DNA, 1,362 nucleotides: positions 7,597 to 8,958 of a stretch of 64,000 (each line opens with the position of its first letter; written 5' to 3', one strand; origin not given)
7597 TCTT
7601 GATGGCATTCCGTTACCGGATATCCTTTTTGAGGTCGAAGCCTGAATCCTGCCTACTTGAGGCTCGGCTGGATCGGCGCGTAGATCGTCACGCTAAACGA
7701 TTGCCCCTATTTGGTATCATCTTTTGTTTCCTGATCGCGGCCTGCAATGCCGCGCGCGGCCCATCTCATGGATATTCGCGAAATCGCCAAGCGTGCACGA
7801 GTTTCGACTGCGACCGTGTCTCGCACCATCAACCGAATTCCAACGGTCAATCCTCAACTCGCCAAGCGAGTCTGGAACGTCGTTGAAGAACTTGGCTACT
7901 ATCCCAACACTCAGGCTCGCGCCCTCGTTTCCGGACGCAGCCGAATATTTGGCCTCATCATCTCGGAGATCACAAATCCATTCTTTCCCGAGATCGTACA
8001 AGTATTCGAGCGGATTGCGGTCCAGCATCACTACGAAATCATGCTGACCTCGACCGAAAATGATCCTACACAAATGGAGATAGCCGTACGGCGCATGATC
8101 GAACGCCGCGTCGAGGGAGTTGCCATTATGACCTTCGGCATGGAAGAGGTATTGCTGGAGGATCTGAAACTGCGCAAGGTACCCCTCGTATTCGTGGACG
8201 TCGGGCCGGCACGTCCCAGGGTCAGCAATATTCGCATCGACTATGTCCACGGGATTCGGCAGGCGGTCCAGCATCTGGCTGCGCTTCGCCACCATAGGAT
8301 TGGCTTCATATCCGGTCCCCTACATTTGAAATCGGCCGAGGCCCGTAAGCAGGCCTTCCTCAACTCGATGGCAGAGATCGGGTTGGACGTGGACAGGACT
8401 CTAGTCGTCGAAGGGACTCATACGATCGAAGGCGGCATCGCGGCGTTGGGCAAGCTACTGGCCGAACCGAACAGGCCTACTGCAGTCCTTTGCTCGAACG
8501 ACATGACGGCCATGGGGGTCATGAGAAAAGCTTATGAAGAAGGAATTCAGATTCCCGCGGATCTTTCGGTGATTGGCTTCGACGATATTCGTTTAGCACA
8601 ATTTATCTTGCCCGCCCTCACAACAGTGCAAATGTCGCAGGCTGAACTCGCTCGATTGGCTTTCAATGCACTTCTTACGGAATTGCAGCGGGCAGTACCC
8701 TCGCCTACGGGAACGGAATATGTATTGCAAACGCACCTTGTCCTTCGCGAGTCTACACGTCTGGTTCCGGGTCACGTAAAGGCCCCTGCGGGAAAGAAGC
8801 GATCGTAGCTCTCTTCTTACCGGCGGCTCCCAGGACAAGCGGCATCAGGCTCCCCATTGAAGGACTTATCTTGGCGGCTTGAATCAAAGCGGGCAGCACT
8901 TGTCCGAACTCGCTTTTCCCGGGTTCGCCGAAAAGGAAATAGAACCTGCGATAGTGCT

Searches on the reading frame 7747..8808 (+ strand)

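Call 45: search_protein_families(library=pfam, proteins=[window:7747-8808:+], max_evalue=0.001)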
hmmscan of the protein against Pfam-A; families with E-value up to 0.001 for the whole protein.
window:7747-8808:+ (353 aa): 5 families
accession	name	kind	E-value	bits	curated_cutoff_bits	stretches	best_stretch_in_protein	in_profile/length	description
PF13377.12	Peripla_BP_3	-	5.3e-34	118.1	26.5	1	174-337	1-167/167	Periplasmic binding protein-like domain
PF00532.27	Peripla_BP_1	-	6.6e-25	88.6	22.2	1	68-311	4-259/281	Periplasmic binding proteins and sugar binding domain of LacI family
PF00356.27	LacI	-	9.5e-14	51.4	27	1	10-54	2-46/46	Bacterial regulatory proteins, lacI family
PF13407.12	Peripla_BP_4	-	3.2e-11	43.7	35.1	1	68-279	1-217/258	Periplasmic binding protein domain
PF12116.14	SpoIIID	-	0.00068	20.1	27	0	9-47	21-60/82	Stage III sporulation protein D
